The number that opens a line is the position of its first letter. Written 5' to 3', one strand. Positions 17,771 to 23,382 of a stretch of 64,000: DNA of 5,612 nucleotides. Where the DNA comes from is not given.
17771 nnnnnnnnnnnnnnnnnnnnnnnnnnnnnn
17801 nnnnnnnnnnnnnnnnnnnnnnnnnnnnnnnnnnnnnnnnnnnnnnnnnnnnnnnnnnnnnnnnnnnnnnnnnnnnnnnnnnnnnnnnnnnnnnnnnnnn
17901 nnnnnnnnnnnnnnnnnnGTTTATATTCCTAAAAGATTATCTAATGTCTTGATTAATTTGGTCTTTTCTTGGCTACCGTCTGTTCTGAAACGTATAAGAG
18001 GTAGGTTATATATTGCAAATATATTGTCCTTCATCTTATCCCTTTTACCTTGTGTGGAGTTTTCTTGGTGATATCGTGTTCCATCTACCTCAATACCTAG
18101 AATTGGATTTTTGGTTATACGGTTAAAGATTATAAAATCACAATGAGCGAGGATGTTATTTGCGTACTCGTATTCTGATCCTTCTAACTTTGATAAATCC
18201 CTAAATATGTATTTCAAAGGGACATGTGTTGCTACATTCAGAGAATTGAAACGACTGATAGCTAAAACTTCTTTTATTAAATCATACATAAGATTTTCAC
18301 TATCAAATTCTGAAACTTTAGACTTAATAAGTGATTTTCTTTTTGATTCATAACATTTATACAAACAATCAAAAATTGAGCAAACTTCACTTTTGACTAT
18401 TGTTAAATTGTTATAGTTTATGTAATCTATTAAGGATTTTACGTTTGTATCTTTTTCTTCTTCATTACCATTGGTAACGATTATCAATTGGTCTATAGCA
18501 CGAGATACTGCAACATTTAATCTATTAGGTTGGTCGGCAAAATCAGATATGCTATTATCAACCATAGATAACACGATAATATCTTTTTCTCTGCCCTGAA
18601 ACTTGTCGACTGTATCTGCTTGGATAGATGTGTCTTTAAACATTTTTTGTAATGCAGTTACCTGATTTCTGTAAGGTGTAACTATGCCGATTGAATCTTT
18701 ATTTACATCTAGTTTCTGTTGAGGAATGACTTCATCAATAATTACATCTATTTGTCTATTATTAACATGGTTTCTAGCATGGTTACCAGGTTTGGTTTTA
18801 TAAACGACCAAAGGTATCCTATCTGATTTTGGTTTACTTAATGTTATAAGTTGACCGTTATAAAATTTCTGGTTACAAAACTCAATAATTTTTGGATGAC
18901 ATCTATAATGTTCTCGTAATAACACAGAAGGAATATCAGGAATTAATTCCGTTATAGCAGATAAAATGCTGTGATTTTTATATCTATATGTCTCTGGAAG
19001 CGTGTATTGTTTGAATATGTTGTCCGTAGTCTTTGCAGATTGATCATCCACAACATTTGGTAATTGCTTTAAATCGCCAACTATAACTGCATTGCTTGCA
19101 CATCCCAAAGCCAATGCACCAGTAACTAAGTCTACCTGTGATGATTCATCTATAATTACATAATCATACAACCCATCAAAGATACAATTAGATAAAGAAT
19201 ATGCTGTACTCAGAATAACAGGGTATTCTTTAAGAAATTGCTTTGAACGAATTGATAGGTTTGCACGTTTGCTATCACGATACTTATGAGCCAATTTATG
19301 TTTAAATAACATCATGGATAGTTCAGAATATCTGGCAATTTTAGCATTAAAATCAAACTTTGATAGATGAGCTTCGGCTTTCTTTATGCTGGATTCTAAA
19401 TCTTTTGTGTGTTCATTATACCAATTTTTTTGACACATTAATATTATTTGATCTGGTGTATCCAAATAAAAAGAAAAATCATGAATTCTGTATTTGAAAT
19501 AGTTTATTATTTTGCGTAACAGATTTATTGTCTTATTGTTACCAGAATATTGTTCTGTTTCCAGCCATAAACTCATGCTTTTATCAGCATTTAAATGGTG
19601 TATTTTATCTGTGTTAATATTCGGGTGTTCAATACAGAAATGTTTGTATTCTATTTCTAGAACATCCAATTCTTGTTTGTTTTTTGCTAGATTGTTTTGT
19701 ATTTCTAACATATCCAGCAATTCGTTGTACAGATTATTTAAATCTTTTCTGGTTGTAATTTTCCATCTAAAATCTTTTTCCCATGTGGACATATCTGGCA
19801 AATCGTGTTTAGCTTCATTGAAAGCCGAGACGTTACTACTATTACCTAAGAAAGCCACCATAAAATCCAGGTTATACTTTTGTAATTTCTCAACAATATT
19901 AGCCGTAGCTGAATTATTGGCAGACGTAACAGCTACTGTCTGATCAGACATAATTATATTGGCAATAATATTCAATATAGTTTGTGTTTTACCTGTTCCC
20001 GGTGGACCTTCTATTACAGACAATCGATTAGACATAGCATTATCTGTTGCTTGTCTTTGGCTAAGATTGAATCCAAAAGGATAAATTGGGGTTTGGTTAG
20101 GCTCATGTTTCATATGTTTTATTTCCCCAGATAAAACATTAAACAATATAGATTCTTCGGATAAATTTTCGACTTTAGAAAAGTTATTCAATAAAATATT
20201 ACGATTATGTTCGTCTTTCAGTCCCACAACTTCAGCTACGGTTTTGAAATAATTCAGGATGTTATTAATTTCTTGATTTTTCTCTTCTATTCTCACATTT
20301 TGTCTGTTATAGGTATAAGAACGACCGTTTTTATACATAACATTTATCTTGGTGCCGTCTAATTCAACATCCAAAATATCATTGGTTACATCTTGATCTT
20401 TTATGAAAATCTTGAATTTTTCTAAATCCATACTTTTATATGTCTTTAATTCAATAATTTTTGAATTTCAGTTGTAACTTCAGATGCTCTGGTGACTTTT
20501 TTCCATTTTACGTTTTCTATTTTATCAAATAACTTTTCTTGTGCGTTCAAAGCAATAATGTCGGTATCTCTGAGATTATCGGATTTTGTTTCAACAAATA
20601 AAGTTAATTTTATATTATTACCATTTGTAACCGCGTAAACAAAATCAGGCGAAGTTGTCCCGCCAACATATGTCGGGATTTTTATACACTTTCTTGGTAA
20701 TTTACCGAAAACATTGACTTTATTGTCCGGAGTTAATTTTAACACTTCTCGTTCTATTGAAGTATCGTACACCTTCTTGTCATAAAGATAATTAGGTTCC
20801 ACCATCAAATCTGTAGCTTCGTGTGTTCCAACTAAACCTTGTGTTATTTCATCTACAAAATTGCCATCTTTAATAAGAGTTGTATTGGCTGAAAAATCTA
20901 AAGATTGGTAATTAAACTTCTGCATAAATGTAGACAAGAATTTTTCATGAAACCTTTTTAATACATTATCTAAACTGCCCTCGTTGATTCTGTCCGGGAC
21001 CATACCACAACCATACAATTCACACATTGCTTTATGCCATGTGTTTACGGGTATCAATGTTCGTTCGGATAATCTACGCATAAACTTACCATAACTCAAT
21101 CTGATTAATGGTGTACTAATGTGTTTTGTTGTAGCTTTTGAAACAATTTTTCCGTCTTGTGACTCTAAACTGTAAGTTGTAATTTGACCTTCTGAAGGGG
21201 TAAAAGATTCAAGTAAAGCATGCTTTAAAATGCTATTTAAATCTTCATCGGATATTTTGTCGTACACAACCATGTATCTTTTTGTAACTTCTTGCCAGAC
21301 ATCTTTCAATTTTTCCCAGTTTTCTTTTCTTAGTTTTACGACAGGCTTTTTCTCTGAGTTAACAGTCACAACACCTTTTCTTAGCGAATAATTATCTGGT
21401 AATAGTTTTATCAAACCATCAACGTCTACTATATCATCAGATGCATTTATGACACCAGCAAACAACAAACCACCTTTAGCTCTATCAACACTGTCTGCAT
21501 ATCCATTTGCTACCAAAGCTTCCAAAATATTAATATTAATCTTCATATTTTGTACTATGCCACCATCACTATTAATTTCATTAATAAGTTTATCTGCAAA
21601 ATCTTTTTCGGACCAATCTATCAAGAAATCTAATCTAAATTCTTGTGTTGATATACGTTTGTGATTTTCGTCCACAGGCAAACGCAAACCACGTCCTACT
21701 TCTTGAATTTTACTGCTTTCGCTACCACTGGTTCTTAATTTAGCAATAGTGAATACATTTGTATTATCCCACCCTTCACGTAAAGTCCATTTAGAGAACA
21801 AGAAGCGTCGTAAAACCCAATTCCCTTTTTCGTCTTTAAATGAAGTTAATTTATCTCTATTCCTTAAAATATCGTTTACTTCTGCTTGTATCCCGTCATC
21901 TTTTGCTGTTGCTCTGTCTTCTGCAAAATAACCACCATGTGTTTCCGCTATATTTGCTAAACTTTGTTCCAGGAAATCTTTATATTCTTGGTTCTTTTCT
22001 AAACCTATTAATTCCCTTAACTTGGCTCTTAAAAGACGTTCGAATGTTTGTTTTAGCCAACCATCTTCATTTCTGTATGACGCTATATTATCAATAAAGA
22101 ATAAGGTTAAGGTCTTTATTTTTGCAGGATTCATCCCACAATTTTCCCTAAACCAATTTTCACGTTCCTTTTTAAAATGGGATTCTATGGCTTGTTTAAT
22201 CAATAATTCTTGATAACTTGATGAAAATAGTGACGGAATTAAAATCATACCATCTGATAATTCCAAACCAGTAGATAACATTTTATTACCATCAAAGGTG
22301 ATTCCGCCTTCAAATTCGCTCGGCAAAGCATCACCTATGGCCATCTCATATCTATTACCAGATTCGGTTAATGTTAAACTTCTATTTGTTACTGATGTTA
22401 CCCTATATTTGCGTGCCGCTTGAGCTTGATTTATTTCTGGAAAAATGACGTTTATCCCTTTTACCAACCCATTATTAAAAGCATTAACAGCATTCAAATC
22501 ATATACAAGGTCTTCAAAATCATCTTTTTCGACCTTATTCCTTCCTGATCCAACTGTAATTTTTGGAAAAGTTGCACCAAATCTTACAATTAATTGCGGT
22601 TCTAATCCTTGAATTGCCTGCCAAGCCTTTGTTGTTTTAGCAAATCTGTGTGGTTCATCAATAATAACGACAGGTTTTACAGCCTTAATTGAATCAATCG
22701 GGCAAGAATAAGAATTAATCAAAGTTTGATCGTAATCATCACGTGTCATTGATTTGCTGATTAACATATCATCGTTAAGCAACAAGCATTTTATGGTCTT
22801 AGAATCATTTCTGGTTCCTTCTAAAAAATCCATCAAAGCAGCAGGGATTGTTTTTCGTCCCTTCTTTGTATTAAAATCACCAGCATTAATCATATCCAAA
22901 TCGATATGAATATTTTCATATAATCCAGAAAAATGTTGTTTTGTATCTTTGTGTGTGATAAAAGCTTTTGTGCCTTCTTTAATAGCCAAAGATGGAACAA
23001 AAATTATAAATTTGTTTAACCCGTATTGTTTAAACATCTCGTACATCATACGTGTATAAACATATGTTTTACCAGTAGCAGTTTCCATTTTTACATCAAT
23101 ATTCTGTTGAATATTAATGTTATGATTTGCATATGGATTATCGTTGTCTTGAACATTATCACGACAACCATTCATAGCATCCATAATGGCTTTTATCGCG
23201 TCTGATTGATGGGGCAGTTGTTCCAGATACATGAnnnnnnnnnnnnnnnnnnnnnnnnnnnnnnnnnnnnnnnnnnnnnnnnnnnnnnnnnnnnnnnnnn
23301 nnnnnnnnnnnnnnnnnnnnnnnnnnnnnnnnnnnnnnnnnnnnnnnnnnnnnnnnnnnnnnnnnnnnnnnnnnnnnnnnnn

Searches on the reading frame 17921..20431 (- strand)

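Call 4: search_protein_families(library=padloc, proteins=[window:17921-20431:-], max_evalue=0.01)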
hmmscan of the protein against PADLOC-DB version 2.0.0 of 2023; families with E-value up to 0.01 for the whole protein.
window:17921-20431:- (836 aa): 10 families
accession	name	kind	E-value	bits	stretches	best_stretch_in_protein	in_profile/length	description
PDLC03924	MkoC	-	9.1e-51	171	2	293-656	539-945/1136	-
PDLC03920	MkoA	-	2.1e-49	166.7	1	74-673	567-1099/1112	-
PDLC03921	MkoA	-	9.9e-40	134.2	1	47-673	982-1588/1607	-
PDLC05009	PDC-S37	-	1.6e-35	120.3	2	422-615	938-1129/1550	-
PDLC02194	Hhe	-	8.5e-17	57.7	2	363-539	1321-1491/1911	-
PDLC02895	DpdJ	-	2.5e-08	29.2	1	580-653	370-452/2112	DpdJ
PDLC00117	GajB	-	3.5e-08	30.4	2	498-653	277-424/604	UrvD helicase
PDLC04140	mad8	-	9.5e-08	29.9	1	125-252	17-101/314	mads_8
PDLC01439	typeIV_DinG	-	0.0054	13.4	0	131-203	30-102/575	CAS-IV-A; associated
PDLC01730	typeIV_DinG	-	0.008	12.5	0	135-185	139-190/802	Csf4_1_IVA1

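Call 5: search_protein_families(library=pfam, proteins=[window:17921-20431:-], max_evalue=0.01)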
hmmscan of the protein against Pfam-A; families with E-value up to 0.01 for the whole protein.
window:17921-20431:- (836 aa): 15 families
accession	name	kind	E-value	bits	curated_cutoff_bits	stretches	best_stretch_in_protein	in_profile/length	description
PF13087.12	AAA_12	-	6.4e-32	111.1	27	1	494-654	10-193/195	AAA domain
PF13086.12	AAA_11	-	3.2e-24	86.5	27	1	121-461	2-254/257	AAA domain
PF13245.12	AAA_19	-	1.5e-12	48.3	25.1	1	125-185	1-63/134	AAA domain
PF13604.12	AAA_30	-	2.9e-12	47.2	27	2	122-181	3-64/191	AAA domain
PF10881.14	DUF2726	-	2.6e-10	40.6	24.7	1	711-832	8-125/126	Protein of unknown function (DUF2726)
PF01443.25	Viral_helicase1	-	5.2e-09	36.7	21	0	576-653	152-228/228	Viral superfamily 1 RNA helicase core domain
PF00580.27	UvrD-helicase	-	6.7e-05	23.1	23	1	123-456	3-250/271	UvrD/REP helicase N-terminal domain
PF13538.12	UvrD_C_2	-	0.00018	21.8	27.4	1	605-652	4-52/52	UvrD-like helicase C-terminal domain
PF09848.15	SLFN-g3_helicase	-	0.00026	20.8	24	1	137-187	3-55/354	Schlafen group 3, DNA/RNA helicase domain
PF00270.35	DEAD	-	0.0014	18.9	26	1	124-205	3-90/167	DEAD/DEAH box helicase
PF20720.3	nSTAND3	-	0.0015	18.7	27.2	1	126-257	8-137/155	Novel STAND NTPase 3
PF02562.22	PhoH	-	0.0048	16.9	27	0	122-155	6-39/205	PhoH-like protein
PF03796.21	DnaB_C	-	0.0049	16.7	27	0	131-177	15-62/255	DnaB-like helicase C terminal domain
PF04851.21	ResIII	-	0.0053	17.1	22.5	0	125-313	8-151/164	Type III restriction enzyme, res subunit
PF18741.7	MTES_1575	-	0.006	17.1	38.2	0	764-813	27-74/96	REase_MTES_1575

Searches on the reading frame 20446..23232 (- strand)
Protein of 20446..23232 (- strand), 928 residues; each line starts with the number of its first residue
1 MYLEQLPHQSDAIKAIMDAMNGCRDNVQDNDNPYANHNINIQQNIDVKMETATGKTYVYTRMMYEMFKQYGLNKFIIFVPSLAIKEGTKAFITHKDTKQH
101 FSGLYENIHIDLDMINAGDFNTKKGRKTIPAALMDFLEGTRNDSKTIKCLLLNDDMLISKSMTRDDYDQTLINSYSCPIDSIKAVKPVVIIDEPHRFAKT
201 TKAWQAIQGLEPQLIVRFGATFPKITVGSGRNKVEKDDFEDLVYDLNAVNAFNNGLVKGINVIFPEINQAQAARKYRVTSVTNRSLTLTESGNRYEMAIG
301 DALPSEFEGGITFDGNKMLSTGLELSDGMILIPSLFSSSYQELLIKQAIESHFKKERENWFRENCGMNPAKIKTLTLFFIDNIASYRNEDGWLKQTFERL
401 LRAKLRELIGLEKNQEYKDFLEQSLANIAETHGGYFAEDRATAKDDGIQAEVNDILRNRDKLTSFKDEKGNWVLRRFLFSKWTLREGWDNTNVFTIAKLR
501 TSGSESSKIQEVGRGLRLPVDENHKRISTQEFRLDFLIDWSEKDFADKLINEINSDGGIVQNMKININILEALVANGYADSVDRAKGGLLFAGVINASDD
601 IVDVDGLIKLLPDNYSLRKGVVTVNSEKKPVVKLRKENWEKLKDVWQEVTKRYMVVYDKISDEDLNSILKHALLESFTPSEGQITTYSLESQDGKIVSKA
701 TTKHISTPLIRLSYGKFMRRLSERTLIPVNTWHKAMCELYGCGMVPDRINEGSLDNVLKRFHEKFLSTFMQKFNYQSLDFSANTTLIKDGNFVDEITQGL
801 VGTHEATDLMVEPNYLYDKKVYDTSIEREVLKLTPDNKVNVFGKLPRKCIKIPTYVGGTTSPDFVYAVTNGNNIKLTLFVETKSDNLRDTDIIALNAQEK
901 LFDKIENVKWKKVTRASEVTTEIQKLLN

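Call 4: search_protein_families(library=padloc, proteins=[window:20446-23232:-], max_evalue=0.01)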
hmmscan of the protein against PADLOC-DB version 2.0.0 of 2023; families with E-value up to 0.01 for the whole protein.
window:20446-23232:- (928 aa): 5 families
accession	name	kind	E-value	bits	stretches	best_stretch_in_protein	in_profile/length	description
PDLC03649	REase_III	-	4.9e-271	899.9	1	3-927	7-971/973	Type III restriction enzyme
PDLC03647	REase_III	-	1.3e-71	240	3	332-561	369-594/989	Type III restriction enzyme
PDLC03648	REase_III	-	2.3e-11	40.5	1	483-562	319-392/871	Type III restriction enzyme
PDLC03653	REase_III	-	0.00076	15.7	0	472-529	423-480/883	Type III restriction enzyme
PDLC01464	PD_DExK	-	0.0019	16.6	1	519-565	54-100/126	"CAS-I,CAS-II,CAS-III,CAS-IV,CAS-V,CAS-VI; associated"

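Call 5: search_protein_families(library=pfam, proteins=[window:20446-23232:-], max_evalue=0.01)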
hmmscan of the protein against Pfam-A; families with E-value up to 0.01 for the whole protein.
window:20446-23232:- (928 aa): 3 families
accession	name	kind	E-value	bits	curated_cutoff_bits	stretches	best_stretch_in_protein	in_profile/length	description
PF04851.21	ResIII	-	6.2e-16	59.2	22.5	1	6-223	5-163/164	Type III restriction enzyme, res subunit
PF19778.5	RE_endonuc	-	2.5e-13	50.2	23.4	1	814-915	2-107/108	Endonuclease domain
PF00270.35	DEAD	-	0.00033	20.9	26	0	8-90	3-63/167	DEAD/DEAH box helicase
